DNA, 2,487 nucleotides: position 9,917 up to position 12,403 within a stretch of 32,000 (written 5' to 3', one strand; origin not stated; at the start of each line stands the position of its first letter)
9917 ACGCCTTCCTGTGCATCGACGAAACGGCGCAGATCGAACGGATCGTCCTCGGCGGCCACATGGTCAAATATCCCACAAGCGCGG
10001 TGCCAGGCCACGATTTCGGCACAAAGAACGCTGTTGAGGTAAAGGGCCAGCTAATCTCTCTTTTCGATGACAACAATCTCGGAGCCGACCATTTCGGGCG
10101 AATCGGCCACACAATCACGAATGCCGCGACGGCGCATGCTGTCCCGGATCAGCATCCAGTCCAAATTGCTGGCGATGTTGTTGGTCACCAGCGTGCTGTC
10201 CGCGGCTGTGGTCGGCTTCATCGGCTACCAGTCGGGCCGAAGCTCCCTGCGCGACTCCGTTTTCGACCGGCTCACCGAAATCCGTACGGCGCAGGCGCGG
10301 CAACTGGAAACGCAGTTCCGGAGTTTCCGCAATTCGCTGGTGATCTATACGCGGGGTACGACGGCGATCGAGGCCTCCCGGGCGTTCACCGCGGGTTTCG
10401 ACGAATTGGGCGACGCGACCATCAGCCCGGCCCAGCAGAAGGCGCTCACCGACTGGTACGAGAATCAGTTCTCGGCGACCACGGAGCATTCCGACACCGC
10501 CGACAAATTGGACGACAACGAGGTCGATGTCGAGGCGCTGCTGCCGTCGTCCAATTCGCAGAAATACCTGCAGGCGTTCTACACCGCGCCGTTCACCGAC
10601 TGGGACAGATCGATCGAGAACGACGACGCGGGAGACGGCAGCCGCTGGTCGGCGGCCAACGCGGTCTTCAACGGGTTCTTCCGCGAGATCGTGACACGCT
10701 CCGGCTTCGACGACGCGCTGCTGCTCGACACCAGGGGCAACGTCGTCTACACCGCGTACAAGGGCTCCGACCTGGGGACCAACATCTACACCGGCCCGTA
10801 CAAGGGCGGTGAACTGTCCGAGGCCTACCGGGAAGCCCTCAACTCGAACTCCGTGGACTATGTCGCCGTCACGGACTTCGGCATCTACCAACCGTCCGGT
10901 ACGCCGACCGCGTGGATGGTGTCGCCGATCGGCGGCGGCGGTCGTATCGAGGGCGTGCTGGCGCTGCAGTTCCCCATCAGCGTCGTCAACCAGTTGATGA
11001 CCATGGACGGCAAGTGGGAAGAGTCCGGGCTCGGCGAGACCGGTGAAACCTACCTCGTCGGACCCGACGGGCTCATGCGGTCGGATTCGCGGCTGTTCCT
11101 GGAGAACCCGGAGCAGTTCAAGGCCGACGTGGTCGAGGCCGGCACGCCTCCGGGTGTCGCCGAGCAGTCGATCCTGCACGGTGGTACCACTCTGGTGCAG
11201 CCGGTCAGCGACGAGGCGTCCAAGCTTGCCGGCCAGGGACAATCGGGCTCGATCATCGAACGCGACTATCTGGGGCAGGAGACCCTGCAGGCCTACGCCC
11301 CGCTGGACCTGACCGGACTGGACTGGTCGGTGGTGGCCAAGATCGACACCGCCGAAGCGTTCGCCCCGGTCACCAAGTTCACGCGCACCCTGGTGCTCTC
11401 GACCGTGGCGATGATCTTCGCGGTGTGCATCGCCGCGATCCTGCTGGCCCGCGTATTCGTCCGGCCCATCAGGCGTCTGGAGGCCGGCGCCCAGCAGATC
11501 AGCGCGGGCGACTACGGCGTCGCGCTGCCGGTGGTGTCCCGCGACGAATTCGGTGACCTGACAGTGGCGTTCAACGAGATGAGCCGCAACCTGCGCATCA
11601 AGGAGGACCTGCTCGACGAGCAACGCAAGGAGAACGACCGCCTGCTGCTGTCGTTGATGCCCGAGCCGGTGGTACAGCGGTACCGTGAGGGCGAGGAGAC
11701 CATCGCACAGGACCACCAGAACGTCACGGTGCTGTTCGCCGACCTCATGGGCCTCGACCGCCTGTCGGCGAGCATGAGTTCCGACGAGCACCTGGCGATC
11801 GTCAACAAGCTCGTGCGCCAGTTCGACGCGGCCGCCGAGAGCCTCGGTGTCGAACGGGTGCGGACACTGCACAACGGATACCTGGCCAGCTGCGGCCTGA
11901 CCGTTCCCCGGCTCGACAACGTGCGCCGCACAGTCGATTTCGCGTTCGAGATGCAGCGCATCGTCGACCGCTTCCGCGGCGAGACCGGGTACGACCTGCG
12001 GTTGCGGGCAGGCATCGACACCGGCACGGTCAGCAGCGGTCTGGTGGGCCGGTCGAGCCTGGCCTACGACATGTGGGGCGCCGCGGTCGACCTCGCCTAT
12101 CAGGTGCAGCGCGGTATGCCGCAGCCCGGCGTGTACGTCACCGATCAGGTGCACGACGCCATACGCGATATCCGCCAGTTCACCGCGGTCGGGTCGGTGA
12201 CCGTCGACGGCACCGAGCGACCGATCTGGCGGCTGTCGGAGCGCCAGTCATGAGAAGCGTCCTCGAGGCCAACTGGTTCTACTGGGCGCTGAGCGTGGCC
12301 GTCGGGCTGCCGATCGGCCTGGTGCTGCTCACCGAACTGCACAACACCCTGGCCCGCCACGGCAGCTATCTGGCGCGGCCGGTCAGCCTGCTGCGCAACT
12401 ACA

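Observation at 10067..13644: Cache-HAMP cyclase-homology receptor coupled (ATGA overlap) to an MscS channel with a cNMP-like domain, where both the catalytic residues and the cNMP-binding residues look degenerate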

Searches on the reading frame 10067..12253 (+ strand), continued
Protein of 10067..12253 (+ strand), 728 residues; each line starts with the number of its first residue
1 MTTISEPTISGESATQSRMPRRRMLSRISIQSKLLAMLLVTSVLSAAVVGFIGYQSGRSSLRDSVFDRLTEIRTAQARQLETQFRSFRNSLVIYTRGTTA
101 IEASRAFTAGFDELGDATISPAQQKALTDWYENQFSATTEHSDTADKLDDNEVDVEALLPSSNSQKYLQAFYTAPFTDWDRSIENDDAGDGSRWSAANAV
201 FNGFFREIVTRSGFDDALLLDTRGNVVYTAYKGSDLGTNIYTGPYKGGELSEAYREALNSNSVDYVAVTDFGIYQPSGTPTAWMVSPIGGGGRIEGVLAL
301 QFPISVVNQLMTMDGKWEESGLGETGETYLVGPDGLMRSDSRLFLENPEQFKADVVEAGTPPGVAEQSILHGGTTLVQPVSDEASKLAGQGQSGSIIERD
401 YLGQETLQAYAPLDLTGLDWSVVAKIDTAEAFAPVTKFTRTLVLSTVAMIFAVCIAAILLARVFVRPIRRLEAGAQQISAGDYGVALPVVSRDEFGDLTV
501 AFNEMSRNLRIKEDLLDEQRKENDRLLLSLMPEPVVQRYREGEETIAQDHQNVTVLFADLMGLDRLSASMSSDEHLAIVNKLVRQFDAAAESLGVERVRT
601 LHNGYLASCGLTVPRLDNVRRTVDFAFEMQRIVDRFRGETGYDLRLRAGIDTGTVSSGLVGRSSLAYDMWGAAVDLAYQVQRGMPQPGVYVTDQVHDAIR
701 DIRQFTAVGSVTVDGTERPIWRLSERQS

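Call 69: find_encoding_contigs(protein=P0474, flank=5000, max_places=2)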
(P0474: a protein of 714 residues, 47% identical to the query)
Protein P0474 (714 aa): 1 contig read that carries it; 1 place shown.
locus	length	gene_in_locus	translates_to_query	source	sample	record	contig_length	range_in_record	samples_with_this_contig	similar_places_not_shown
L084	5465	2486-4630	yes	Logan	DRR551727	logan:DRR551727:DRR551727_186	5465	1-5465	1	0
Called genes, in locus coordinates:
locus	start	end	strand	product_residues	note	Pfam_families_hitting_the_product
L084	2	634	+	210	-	?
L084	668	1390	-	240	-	PF01135:PCMT, PF00398:RrnaAD, PF13649:Methyltransf_25 (weak)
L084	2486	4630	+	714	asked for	PF02743:dCache_1 (faint), PF00672:HAMP, PF00211:Guanylate_cyc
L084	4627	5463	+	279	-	?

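Call 81: find_encoding_contigs(protein=P0415, flank=4000, max_places=1)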
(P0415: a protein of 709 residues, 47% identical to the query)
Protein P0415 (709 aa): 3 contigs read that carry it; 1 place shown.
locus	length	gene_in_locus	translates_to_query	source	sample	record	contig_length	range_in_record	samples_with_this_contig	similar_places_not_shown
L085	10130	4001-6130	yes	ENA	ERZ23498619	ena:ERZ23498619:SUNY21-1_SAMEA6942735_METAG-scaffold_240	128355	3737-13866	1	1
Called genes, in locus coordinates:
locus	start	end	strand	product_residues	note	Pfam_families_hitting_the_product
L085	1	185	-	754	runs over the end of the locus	PF00141:peroxidase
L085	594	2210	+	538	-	PF02028:BCCT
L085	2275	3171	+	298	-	PF06750:A24_N_bact, PF01478:Peptidase_A24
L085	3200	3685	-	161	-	-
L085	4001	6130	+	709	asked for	PF02743:dCache_1 (weak), PF00672:HAMP, PF00211:Guanylate_cyc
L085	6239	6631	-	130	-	PF12680:SnoaL_2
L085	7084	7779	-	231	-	PF00106:adh_short, PF13561:adh_short_C2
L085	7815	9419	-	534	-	PF00732:GMC_oxred_N, PF05199:GMC_oxred_C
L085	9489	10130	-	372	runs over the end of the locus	PF05721:PhyH (weak)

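Call 83: find_encoding_contigs(protein=P0409, flank=4000, max_places=1)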
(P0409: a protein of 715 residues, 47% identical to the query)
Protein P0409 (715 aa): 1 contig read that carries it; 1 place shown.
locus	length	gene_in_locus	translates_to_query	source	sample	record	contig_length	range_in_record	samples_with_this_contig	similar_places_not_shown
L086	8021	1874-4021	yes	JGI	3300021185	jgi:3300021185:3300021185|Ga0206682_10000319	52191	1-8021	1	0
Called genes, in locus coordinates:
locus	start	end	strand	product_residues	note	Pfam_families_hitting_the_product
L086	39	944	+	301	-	PF06750:A24_N_bact, PF01478:Peptidase_A24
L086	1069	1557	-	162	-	-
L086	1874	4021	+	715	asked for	PF02743:dCache_1, PF00672:HAMP, PF00211:Guanylate_cyc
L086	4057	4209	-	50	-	-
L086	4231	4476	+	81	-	-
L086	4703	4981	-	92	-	-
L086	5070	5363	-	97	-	-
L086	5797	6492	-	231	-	PF00106:adh_short, PF13460:NAD_binding_10 (faint), PF13561:adh_short_C2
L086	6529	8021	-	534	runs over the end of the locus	PF00732:GMC_oxred_N, PF05199:GMC_oxred_C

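Call 84: find_encoding_contigs(protein=P0392, flank=4000, max_places=1)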
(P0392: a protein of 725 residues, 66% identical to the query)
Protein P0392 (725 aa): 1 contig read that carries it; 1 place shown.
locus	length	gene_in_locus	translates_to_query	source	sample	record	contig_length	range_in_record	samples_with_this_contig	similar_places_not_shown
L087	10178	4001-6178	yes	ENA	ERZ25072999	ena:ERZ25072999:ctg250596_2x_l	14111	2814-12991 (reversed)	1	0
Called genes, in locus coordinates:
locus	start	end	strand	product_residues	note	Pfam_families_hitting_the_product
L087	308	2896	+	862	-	PF02861:Clp_N, PF23569:NBD_SMAX1, PF00004:AAA, PF17871:AAA_lid_9, PF00004:AAA, PF07724:AAA_2, PF07728:AAA_5, PF10431:ClpB_D2-small, +11 more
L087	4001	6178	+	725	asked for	PF02743:dCache_1 (weak), PF00672:HAMP, PF00211:Guanylate_cyc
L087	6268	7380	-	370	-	PF00089:Trypsin, PF13365:Trypsin_2, PF17820:PDZ_6 (faint), PF13180:PDZ_2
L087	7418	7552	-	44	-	PF01894:YjbQ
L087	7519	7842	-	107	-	PF01894:YjbQ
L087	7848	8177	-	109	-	-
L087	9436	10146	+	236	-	PF05170:AsmA, PF05359:DUF748, PF13116:YhdP (weak)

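Call 85: find_encoding_contigs(protein=P0423, flank=4000, max_places=1)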
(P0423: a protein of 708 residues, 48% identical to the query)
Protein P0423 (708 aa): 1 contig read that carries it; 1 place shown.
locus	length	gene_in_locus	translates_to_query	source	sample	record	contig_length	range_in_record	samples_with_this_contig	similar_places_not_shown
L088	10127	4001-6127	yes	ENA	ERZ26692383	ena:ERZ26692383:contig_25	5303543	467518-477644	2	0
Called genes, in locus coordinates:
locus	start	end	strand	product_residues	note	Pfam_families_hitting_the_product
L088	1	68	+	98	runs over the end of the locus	-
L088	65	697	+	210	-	PF00165:HTH_AraC, PF12833:HTH_18, PF00165:HTH_AraC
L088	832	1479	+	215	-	PF03992:ABM (faint)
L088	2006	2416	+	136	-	-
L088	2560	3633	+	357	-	PF20903:SPL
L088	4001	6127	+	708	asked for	PF02743:dCache_1, PF00672:HAMP, PF00211:Guanylate_cyc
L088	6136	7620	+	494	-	PF00924:MS_channel_2nd, PF00027:cNMP_binding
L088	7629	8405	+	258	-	PF13483:Lactamase_B_3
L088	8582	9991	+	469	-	-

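Call 89: find_encoding_contigs(protein=P0467, flank=4000, max_places=1)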
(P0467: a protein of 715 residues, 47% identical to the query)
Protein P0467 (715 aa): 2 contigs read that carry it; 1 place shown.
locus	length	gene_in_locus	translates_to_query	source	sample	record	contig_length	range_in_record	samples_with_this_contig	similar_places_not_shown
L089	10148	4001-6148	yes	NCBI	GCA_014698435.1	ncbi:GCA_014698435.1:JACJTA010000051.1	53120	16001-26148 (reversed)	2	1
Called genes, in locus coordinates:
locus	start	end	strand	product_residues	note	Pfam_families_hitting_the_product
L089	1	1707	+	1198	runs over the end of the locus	PF13202:EF-hand_5 (faint), PF13499:EF-hand_7, PF13833:EF-hand_8 (weak), PF00036:EF-hand_1 (weak), PF04324:Fer2_BFD, PF00970:FAD_binding_6, PF00175:NAD_binding_1, PF02898:NO_synthase, +1 more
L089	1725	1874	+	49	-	-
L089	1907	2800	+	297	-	PF25539:Bestrophin_2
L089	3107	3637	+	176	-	PF14215:bHLH-MYC_N (faint)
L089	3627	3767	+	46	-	-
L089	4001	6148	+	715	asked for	PF02743:dCache_1, PF00672:HAMP, PF00211:Guanylate_cyc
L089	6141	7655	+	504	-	PF00924:MS_channel_2nd, PF21082:MS_channel_3rd (faint), PF00027:cNMP_binding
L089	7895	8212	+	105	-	-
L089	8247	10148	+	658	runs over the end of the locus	PF00042:Globin, PF13599:Pentapeptide_4, PF25296:Decapeptide (faint), PF00805:Pentapeptide, PF13576:Pentapeptide_3 (faint), PF00805:Pentapeptide, PF13599:Pentapeptide_4 (weak), PF00805:Pentapeptide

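Call 90: find_encoding_contigs(protein=P0421, flank=4000, max_places=1)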
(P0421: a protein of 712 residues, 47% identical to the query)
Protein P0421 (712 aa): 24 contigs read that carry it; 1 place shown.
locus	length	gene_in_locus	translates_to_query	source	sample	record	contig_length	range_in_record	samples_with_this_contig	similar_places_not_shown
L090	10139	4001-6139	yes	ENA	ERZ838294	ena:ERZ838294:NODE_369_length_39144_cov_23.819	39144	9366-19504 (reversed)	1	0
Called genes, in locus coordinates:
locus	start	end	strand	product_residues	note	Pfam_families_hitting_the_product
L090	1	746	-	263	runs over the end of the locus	PF00290:Trp_syntA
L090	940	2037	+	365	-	PF01926:MMR_HSR1, PF02421:FeoB_N, PF06071:YchF-GTPase_C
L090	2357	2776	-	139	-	-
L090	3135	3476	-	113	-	-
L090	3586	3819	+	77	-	-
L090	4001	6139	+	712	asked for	PF02743:dCache_1 (faint), PF00672:HAMP, PF00211:Guanylate_cyc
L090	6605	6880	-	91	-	PF11746:DUF3303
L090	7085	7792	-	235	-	-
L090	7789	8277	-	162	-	PF00202:Aminotran_3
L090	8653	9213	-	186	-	PF00202:Aminotran_3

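Call 91: find_encoding_contigs(protein=P0501, flank=4000, max_places=1)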
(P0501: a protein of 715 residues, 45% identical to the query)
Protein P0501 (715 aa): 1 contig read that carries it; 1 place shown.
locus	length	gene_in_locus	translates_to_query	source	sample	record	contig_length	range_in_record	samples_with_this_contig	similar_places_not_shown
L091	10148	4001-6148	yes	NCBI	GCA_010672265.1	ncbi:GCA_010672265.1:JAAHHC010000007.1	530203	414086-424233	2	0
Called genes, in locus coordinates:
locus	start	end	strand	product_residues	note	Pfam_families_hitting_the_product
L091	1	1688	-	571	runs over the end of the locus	PF02353:CMAS, PF13489:Methyltransf_23, PF13847:Methyltransf_31, PF08241:Methyltransf_11, PF08242:Methyltransf_12, PF13649:Methyltransf_25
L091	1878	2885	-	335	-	PF02445:NadA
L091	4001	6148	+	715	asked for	PF02743:dCache_1, PF00672:HAMP, PF00211:Guanylate_cyc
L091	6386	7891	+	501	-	PF00924:MS_channel_2nd, PF21082:MS_channel_3rd, PF00027:cNMP_binding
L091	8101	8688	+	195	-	PF00376:MerR, PF13411:MerR_1 (faint), PF00239:Resolvase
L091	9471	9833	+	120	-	PF07282:Cas12f1-like_TNB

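Call 98: list_cluster_members(proteins=[P0242, P0243, P0244, P0245, P0246, P0247, P0249, P0251, P0253, P0257])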
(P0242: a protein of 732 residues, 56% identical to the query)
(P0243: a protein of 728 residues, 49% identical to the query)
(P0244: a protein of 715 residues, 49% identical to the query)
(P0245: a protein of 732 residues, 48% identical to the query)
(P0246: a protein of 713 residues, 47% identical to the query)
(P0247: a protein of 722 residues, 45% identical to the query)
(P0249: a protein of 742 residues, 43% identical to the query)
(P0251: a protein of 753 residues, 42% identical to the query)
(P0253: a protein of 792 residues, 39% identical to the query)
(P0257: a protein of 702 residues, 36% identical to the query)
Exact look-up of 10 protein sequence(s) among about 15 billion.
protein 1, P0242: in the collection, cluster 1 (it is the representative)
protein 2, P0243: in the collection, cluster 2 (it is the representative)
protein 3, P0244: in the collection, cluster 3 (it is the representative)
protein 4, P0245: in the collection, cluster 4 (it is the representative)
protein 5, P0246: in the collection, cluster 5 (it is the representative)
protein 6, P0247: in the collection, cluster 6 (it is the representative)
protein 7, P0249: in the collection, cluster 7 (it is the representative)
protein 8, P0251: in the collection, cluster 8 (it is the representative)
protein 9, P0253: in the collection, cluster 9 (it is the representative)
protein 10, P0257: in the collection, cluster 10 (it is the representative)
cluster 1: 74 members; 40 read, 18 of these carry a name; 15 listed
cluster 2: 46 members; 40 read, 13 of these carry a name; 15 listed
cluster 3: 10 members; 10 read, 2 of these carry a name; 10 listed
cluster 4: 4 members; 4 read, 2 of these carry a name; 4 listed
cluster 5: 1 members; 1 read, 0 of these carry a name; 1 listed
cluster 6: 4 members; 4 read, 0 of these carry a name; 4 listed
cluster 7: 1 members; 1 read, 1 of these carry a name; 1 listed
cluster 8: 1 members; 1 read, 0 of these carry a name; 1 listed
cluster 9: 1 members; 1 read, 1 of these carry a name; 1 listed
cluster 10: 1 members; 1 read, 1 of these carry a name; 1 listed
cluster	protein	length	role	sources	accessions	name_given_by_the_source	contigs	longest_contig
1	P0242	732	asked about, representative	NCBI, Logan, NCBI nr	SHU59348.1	family 3 adenylate cyclase [Mycobacteroides abscessus subsp. abscessus]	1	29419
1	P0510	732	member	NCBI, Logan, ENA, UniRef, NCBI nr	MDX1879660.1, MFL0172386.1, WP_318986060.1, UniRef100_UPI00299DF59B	adenylate/guanylate cyclase domain-containing protein [Mycolicibacterium sp. 141076] | adenylate/guanylate cyclase domain-containing protein n=1 Tax=Mycobacteriaceae TaxID=1762 ...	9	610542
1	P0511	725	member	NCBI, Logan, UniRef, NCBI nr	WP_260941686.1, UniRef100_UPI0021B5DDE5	adenylate/guanylate cyclase domain-containing protein [Mycolicibacterium llatzerense] | adenylate/guanylate cyclase domain-containing protein n=1 Tax=Mycolicibacterium ...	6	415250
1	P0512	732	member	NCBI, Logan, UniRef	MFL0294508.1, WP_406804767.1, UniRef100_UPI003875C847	adenylate/guanylate cyclase domain-containing protein [Mycobacterium sp. SMC-18] | adenylate/guanylate cyclase domain-containing protein n=1 Tax=Mycobacterium sp. SMC-18 ...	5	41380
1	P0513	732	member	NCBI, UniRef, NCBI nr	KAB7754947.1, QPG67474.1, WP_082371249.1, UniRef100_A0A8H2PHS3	adenylate/guanylate cyclase domain-containing protein [Mycolicibacterium mucogenicum] | HAMP domain-containing protein n=1 Tax=Mycolicibacterium mucogenicum DSM 44124 ...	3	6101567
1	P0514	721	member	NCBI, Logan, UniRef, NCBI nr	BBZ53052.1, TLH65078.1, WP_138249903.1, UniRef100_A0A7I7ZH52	adenylate/guanylate cyclase domain-containing protein [Mycolicibacterium phocaicum] | Adenylate/guanylate cyclase domain-containing protein n=1 Tax=Mycolicibacterium phocaicum ...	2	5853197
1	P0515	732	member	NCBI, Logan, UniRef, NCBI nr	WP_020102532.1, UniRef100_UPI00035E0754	adenylate/guanylate cyclase domain-containing protein [Mycobacterium sp. 360MFTsu5.1] | adenylate/guanylate cyclase domain-containing protein n=1 Tax=Mycobacterium sp. ...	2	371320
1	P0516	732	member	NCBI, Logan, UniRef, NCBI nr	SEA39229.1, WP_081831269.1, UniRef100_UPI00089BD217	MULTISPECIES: adenylate/guanylate cyclase domain-containing protein [unclassified ... | adenylate/guanylate cyclase domain-containing protein n=1 Tax=unclassified Mycobacterium ...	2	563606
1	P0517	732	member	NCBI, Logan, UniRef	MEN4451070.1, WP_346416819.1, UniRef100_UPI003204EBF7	adenylate/guanylate cyclase domain-containing protein [Mycobacterium sp. SM3041] | adenylate/guanylate cyclase domain-containing protein n=1 Tax=Mycobacterium sp. SM3041 ...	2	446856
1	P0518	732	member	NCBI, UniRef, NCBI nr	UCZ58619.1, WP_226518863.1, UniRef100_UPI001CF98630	adenylate/guanylate cyclase domain-containing protein [Mycolicibacterium phocaicum] | adenylate/guanylate cyclase domain-containing protein n=1 Tax=Mycolicibacterium phocaicum ...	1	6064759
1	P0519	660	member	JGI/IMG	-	class 3 adenylate cyclase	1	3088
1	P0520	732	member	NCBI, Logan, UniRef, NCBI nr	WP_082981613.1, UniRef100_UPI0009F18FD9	adenylate/guanylate cyclase domain-containing protein [Mycolicibacterium mucogenicum] | adenylate/guanylate cyclase domain-containing protein n=1 Tax=Mycolicibacterium ...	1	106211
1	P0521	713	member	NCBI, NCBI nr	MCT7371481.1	cyclase [Mycolicibacterium llatzerense]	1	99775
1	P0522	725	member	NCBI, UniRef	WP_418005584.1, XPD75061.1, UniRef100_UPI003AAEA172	adenylate/guanylate cyclase domain-containing protein [Mycobacterium sp. PDNC021] | adenylate/guanylate cyclase domain-containing protein n=1 Tax=Mycobacterium sp. PDNC021 ...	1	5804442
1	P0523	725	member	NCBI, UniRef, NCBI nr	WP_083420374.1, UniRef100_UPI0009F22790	adenylate/guanylate cyclase domain-containing protein [Mycolicibacterium llatzerense] | adenylate/guanylate cyclase domain-containing protein n=1 Tax=Mycolicibacterium ...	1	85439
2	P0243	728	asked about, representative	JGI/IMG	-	class 3 adenylate cyclase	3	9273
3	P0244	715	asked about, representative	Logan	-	-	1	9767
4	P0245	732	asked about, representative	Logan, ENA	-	-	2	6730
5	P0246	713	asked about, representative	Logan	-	-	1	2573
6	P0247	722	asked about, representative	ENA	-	-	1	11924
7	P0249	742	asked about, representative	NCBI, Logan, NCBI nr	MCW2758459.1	MAG: hypothetical protein JWO46_2205 [Nocardioidaceae bacterium] | hypothetical protein [Nocardioidaceae bacterium]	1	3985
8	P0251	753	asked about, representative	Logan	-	-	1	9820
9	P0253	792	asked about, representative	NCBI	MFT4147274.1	MAG: adenylate/guanylate cyclase domain-containing protein [Micrococcaceae bacterium]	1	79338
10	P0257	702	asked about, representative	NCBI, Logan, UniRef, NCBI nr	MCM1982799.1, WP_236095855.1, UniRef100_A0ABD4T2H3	adenylate/guanylate cyclase domain-containing protein [Lyngbya confervoides] | HAMP domain-containing protein n=1 Tax=Lyngbya confervoides BDU141951 TaxID=1574623 ...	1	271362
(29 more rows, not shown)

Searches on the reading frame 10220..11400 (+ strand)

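Call 44: search_solved_structures(query=window:10220-11400:+, max_evalue=1, show_alignments=2)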
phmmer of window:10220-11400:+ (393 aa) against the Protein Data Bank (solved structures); distinct sequences matched with E-value up to 1: 2.
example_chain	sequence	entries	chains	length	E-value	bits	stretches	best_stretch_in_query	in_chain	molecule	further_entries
2ohc_A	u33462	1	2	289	0.41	13.1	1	293-341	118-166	tRNA-splicing endonuclease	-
2ohe_A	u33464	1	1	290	0.41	13.1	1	293-341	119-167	tRNA-splicing endonuclease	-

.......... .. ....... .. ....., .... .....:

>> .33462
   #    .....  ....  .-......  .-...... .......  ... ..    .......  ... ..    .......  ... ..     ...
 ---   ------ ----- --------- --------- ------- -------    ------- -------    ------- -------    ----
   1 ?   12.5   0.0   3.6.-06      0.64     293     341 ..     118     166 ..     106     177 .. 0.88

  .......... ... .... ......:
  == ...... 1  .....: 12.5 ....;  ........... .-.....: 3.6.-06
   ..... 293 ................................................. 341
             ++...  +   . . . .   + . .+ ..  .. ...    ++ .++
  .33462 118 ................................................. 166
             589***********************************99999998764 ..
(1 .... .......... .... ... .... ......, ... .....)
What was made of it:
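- Tried and rejected: There is none by sequence (call 44).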
